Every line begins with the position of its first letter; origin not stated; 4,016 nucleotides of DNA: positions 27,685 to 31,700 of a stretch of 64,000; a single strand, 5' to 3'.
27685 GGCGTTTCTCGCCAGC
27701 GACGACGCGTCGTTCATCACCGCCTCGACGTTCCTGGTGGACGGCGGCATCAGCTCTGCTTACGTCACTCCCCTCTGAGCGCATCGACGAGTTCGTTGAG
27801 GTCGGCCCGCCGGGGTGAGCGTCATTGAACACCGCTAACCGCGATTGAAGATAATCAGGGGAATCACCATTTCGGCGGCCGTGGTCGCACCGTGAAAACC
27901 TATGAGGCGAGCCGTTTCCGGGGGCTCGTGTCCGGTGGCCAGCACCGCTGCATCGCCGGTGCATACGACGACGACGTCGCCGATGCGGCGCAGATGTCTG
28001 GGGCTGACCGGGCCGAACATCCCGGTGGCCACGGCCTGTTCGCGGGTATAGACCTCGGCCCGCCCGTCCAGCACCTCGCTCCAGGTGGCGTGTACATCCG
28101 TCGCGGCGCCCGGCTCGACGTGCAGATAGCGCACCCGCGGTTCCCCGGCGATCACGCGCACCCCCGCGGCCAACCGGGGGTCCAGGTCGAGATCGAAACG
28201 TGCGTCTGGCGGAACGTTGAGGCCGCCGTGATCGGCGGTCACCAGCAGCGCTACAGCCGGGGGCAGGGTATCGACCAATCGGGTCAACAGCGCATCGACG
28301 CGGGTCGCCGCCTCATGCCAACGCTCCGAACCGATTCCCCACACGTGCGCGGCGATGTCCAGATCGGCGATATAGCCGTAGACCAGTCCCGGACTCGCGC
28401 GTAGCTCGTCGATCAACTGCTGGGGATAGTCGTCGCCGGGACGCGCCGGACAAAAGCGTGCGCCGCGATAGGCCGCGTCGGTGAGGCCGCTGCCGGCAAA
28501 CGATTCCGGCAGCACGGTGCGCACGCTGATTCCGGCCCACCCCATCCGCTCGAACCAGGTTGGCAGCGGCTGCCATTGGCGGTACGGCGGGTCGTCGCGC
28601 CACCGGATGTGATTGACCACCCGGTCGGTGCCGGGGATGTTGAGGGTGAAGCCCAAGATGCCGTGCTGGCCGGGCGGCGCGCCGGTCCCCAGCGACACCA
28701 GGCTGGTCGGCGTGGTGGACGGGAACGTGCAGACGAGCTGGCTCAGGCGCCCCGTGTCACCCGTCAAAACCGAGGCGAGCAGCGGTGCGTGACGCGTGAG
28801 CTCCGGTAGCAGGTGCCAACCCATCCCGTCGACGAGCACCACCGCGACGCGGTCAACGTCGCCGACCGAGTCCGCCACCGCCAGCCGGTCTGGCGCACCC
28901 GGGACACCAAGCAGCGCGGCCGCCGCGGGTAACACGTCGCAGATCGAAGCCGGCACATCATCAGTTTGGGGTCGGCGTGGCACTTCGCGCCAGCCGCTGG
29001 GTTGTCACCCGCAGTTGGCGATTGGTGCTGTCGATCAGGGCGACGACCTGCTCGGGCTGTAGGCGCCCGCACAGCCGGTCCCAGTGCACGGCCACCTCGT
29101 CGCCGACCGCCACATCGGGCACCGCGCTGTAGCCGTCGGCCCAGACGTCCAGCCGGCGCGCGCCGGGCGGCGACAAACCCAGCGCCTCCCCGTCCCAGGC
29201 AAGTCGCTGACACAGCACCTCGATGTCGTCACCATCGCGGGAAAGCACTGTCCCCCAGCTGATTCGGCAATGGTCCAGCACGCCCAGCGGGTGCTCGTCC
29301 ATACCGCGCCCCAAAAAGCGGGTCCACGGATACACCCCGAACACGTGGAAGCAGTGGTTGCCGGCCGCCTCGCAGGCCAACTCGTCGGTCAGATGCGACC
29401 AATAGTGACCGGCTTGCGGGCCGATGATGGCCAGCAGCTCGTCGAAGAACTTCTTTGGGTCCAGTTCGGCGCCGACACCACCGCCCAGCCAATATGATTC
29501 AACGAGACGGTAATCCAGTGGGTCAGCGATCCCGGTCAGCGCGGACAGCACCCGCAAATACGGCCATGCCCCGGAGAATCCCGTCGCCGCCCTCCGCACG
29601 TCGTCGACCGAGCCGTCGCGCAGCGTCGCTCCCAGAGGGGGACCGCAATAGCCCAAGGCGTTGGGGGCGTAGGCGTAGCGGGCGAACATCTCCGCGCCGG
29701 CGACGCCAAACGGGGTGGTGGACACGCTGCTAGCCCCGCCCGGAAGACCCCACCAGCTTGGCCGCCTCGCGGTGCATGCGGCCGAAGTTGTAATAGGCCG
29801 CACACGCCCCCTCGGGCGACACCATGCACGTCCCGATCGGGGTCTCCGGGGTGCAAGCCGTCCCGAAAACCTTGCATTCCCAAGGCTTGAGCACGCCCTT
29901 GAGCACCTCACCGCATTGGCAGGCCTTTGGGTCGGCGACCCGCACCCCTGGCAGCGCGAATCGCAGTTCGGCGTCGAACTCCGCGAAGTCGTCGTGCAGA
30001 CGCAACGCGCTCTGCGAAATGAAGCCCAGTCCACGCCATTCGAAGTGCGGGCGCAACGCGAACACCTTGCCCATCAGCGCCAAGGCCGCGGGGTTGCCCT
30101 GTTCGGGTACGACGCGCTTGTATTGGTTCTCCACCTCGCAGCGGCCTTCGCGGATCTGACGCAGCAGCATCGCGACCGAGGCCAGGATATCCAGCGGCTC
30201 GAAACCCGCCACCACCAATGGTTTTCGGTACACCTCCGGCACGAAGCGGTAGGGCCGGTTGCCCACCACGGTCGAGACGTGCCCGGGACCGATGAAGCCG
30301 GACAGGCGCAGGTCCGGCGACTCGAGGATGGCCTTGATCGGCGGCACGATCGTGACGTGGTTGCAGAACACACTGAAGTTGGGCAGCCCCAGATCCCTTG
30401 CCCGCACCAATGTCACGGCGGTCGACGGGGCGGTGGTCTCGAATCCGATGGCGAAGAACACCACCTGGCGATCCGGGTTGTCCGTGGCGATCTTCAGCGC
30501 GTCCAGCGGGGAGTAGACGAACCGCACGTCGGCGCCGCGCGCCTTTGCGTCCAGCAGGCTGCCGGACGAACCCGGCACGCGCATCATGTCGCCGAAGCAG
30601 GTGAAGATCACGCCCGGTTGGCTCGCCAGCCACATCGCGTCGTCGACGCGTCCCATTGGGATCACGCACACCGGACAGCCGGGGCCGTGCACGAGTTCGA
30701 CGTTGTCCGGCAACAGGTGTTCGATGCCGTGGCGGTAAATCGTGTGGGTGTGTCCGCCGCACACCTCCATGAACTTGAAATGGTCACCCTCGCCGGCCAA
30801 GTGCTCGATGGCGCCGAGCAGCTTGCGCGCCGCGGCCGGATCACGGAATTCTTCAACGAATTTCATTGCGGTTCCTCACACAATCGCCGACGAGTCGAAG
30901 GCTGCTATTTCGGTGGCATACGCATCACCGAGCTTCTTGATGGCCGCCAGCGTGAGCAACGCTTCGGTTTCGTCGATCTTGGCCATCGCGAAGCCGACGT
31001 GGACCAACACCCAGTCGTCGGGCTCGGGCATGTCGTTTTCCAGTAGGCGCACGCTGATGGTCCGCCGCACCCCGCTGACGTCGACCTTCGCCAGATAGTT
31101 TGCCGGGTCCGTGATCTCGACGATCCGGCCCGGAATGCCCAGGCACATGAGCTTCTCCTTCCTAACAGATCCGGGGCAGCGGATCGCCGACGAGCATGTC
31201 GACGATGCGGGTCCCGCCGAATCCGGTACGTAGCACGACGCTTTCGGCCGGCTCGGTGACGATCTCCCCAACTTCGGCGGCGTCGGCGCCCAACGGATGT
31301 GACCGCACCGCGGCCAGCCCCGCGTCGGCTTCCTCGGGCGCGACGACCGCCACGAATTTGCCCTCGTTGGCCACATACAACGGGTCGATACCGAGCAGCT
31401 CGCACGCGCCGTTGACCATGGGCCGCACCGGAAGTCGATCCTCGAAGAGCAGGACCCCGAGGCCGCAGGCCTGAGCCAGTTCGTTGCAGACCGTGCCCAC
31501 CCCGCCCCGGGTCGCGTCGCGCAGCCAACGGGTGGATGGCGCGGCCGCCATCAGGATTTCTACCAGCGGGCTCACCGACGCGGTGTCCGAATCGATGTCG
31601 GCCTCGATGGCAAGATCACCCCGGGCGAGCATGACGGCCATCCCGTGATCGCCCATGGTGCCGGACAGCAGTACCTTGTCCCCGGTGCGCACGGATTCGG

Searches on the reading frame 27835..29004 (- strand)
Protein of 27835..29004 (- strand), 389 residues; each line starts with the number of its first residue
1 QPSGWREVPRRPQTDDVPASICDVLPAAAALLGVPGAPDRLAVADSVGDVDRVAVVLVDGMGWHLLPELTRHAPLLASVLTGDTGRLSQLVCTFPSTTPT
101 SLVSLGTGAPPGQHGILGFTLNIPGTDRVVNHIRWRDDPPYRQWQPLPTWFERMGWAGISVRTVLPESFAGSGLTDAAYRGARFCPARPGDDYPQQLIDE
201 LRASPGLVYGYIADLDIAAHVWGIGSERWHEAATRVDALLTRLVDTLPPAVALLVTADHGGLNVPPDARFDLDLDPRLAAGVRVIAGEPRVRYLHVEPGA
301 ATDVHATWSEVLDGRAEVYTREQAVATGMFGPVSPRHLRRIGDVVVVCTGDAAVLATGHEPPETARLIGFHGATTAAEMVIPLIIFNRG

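Call 63: search_protein_families(library=pfam, proteins=[window:27835-29004:-], max_evalue=0.00001)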
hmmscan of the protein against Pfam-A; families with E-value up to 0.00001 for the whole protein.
window:27835-29004:- (389 aa): 1 family
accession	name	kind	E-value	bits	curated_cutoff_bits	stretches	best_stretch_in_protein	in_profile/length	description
PF01663.27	Phosphodiest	-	1.3e-35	124.1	23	1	53-373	1-341/342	Type I phosphodiesterase / nucleotide pyrophosphatase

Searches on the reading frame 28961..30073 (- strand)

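Call 63: search_protein_families(library=pfam, proteins=[window:28961-30073:-], max_evalue=0.00001)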
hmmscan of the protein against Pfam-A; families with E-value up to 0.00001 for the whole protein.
window:28961-30073:- (370 aa): 1 family
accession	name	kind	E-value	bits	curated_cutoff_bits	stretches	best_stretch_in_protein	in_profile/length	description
PF19927.4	DUF6390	-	3.6e-106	354.5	25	1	125-363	4-243/244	Family of unknown function (DUF6390)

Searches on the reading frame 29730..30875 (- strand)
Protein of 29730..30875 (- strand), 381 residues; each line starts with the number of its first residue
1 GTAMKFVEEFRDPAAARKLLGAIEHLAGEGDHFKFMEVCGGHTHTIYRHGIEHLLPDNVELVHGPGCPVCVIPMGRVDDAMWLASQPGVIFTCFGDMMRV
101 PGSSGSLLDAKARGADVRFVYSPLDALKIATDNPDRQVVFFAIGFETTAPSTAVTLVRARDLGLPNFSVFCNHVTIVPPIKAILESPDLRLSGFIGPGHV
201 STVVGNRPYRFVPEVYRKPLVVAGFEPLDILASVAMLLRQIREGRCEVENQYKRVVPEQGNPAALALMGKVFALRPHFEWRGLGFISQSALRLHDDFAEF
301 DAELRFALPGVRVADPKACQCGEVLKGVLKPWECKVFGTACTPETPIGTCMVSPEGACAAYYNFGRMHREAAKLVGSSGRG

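Call 63: search_protein_families(library=pfam, proteins=[window:29730-30875:-], max_evalue=0.00001)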
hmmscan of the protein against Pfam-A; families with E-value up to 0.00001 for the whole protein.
window:29730-30875:- (381 aa): 1 family
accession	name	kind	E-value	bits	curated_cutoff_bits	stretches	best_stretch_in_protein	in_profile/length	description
PF01924.21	HypD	-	2.2e-155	517.5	25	1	16-364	3-350/351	Hydrogenase formation hypA family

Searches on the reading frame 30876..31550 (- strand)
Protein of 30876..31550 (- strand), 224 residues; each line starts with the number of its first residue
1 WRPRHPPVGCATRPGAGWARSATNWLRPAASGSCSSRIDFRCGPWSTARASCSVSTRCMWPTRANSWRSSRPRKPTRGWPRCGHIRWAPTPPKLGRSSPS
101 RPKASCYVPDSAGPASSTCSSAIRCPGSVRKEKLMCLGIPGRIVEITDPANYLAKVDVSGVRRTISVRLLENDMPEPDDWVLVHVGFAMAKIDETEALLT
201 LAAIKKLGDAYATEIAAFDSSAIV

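Call 63: search_protein_families(library=pfam, proteins=[window:30876-31550:-], max_evalue=0.00001)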
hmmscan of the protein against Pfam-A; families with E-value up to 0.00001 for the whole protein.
window:30876-31550:- (224 aa): 1 family
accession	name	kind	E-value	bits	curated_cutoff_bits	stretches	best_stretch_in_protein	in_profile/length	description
PF01455.23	HupF_HypC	-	2.1e-24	85.8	28.5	1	135-203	1-64/65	HupF/HypC family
